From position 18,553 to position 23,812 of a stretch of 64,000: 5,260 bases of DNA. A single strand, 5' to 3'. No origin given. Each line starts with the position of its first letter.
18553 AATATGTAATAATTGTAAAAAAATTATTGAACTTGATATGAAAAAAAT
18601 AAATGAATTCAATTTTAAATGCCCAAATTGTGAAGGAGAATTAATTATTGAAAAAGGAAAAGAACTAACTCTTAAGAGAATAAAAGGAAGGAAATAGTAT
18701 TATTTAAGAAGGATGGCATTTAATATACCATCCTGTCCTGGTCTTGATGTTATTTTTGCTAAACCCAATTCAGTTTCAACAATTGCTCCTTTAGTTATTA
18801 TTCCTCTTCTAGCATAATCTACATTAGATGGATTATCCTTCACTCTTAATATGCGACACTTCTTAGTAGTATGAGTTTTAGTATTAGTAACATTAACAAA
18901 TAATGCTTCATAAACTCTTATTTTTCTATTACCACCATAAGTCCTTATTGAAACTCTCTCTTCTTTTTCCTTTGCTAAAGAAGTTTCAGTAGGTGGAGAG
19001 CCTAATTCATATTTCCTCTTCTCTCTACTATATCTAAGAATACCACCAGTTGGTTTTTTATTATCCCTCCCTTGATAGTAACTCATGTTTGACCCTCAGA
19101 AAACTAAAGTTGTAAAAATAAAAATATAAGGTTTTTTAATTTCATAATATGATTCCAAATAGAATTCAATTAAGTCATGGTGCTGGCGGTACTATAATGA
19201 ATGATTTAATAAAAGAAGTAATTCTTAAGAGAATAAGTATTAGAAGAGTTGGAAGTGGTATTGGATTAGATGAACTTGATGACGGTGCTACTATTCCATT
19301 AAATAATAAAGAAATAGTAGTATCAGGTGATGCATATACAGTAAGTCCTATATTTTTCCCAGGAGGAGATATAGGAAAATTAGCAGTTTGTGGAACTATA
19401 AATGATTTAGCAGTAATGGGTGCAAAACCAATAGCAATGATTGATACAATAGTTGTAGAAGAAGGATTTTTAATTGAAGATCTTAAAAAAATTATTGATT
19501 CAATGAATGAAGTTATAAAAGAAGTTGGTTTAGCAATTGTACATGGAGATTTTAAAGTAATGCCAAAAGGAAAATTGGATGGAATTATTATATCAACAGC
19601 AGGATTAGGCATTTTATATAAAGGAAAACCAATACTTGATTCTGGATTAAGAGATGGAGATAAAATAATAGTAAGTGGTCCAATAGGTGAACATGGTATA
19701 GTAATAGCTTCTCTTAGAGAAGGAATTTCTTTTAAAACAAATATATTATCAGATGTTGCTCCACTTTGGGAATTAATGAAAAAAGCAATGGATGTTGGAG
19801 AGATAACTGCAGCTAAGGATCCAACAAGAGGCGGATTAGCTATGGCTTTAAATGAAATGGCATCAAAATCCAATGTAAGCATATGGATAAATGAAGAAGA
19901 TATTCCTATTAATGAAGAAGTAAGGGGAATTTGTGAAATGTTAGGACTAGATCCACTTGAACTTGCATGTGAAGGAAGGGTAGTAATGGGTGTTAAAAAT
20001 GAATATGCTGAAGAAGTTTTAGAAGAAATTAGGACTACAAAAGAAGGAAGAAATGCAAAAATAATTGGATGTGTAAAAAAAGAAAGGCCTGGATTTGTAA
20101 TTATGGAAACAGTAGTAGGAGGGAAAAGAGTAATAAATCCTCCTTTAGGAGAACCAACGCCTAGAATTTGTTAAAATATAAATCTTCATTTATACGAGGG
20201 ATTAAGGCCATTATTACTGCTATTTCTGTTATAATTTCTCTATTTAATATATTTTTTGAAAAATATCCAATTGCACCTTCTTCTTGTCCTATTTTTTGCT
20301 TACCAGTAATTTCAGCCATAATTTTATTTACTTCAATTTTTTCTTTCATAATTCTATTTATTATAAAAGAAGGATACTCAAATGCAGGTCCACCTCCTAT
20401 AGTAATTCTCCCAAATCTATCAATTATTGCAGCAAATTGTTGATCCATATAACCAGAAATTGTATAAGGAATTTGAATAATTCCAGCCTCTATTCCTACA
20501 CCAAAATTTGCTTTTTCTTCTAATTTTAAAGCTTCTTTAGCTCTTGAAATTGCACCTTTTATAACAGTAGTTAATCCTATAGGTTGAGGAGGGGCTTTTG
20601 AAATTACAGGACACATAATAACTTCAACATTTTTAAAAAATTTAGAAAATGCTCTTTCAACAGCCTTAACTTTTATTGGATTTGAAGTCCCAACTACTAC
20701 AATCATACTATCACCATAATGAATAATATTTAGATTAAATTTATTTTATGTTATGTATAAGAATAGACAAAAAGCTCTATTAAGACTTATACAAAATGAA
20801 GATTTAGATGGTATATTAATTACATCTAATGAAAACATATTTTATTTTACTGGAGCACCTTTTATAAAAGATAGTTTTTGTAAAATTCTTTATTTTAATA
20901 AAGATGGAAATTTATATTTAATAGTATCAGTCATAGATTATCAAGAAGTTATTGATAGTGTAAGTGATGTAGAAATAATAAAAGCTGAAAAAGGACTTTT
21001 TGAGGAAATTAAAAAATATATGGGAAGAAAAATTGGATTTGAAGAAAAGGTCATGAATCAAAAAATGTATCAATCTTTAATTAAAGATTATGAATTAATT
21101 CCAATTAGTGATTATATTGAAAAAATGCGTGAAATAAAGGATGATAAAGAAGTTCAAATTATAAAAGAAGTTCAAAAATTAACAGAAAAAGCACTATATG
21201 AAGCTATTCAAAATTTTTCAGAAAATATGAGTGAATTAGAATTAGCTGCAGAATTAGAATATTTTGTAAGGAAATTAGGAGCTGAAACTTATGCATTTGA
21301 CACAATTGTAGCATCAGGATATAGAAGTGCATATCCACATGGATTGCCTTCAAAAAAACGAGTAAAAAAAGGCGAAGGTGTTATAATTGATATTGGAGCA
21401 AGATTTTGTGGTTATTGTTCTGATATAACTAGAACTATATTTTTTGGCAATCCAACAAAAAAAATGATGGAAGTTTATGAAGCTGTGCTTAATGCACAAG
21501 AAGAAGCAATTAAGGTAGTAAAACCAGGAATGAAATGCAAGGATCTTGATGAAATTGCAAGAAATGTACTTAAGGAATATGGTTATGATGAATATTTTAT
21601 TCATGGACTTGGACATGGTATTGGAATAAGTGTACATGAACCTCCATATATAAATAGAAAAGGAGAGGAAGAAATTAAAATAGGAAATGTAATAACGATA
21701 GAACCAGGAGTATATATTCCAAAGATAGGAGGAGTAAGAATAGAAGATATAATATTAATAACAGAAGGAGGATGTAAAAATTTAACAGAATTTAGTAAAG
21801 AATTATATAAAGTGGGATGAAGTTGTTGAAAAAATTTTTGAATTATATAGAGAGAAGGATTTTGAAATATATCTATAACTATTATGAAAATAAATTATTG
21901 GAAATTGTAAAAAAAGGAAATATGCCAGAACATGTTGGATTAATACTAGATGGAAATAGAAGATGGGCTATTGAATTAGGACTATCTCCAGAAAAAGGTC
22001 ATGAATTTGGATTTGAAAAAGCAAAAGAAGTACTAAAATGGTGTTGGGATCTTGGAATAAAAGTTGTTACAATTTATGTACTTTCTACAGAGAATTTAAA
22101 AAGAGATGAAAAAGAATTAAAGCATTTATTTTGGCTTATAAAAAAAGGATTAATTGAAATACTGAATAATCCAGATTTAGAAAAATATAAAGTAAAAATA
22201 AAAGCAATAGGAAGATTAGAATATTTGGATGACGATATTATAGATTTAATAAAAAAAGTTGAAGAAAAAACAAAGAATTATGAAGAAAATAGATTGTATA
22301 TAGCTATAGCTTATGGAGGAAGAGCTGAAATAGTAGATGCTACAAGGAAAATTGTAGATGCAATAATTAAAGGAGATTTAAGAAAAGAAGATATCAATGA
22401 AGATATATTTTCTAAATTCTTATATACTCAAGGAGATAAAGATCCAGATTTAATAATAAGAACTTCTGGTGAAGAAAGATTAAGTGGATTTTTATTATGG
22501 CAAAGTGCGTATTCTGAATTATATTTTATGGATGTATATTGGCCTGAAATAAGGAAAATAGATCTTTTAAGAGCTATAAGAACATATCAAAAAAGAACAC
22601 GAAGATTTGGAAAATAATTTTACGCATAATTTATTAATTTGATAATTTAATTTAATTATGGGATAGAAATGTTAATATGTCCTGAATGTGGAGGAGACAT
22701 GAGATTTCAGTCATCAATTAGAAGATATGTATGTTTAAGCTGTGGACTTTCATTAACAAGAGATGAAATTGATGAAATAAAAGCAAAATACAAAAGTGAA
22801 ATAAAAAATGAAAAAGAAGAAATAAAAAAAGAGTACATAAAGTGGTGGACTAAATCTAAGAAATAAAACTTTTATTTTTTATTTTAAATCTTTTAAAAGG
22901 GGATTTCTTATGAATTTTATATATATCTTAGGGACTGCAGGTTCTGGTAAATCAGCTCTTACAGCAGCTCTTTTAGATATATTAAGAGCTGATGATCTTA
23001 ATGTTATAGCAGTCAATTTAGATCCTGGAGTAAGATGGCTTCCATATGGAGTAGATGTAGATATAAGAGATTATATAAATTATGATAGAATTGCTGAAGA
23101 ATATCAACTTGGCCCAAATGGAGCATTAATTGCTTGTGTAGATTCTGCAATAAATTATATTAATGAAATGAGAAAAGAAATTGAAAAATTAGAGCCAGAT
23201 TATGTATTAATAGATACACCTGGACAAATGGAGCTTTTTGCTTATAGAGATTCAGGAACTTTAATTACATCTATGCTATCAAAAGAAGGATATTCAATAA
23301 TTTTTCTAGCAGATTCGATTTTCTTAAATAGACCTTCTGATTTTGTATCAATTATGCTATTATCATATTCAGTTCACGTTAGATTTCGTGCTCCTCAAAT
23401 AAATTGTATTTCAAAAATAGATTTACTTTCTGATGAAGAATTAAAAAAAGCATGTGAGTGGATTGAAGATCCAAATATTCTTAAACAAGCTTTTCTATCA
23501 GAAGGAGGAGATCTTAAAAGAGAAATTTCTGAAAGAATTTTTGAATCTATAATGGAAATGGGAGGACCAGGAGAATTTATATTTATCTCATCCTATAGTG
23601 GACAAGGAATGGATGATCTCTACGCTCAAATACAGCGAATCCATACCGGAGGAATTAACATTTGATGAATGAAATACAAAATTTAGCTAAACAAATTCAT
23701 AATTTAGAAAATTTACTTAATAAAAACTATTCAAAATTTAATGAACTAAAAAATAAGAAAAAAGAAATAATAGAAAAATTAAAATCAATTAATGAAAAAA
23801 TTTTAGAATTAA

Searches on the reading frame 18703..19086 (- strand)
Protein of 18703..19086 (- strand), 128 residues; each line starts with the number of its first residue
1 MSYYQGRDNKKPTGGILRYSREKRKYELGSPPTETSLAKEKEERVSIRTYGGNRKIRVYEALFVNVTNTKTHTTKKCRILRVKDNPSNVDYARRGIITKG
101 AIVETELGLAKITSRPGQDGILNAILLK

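Call 69: search_protein_families(library=pfam, max_evalue=0.00001, proteins=[window:18703-19086:-])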
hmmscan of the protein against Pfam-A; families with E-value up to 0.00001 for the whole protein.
window:18703-19086:- (128 aa): 1 family
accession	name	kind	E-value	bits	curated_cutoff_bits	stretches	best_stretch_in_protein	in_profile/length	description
PF01201.27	Ribosomal_S8e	-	7.5e-40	136.7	30.2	1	5-127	2-133/133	Ribosomal protein S8e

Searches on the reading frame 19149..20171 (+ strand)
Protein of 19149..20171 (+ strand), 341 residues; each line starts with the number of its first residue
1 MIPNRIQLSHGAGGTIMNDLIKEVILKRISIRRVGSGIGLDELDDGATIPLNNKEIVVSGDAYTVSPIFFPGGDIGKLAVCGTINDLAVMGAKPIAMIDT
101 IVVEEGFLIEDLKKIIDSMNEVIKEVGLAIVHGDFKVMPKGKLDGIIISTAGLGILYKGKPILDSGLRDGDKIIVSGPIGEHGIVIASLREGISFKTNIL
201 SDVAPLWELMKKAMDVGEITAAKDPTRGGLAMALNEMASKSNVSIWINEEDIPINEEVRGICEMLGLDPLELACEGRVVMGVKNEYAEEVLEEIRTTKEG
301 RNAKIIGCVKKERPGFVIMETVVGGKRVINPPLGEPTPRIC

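Call 69: search_protein_families(library=pfam, max_evalue=0.00001, proteins=[window:19149-20171:+])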
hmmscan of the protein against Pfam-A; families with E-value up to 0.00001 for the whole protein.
window:19149-20171:+ (341 aa): 2 families
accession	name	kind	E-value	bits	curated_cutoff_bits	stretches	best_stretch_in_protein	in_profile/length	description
PF02769.27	AIRS_C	-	7.6e-26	91.6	23.1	1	168-317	1-153/156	AIR synthase related protein, C-terminal domain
PF00586.29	AIRS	-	6.8e-22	78.5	24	1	44-155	2-111/112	AIR synthase related protein, N-terminal domain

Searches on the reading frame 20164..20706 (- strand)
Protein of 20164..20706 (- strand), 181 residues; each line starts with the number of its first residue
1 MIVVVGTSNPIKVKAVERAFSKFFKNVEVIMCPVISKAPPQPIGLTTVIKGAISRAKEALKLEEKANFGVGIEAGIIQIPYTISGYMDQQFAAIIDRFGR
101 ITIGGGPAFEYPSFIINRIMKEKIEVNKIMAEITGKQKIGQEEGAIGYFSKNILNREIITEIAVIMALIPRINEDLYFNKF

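Call 69: search_protein_families(library=pfam, max_evalue=0.00001, proteins=[window:20164-20706:-])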
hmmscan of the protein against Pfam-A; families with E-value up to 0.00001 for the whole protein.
window:20164-20706:- (181 aa): 1 family
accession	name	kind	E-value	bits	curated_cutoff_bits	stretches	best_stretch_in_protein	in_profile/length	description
PF01931.24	NTPase_I-T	-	1.9e-50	171.3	25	1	6-172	1-162/162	Protein of unknown function DUF84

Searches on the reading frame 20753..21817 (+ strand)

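Call 69: search_protein_families(library=pfam, max_evalue=0.00001, proteins=[window:20753-21817:+])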
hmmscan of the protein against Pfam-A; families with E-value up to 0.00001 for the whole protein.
window:20753-21817:+ (355 aa): 2 families
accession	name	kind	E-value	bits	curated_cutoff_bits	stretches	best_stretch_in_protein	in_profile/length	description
PF00557.29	Peptidase_M24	-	2.6e-73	246.7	23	1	136-338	2-208/208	Metallopeptidase family M24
PF01321.24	Creatinase_N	-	1.3e-19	71.4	22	1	5-128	1-128/128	Creatinase/Prolidase N-terminal domain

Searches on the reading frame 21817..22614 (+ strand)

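Call 70: search_protein_families(library=pfam, max_evalue=0.00001, proteins=[window:21817-22614:+])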
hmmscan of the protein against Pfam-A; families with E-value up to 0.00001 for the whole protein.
window:21817-22614:+ (266 aa): 1 family
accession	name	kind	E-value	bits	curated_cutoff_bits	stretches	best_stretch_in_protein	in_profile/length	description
PF01255.24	Prenyltransf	-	3.5e-78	262.6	27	1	43-265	1-219/219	Putative undecaprenyl diphosphate synthase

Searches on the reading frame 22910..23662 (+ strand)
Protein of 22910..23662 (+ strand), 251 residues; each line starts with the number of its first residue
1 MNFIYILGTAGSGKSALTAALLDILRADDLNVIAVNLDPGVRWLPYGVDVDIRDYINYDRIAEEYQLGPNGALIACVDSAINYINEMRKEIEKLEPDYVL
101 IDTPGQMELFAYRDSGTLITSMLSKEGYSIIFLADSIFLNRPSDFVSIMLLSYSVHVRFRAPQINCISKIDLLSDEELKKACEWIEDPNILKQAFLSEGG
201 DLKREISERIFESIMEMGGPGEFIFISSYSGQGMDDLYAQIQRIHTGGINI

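Call 70: search_protein_families(library=pfam, max_evalue=0.00001, proteins=[window:22910-23662:+])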
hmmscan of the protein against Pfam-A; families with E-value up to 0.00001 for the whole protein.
window:22910-23662:+ (251 aa): 2 families
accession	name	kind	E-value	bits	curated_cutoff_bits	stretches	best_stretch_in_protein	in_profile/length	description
PF03029.23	ATP_bind_1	-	3.1e-63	214.2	27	1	6-244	1-237/240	Conserved hypothetical ATP binding protein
PF00009.33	GTP_EFTU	-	4.4e-06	26.8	26.5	0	94-243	67-184/188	Elongation factor Tu GTP binding domain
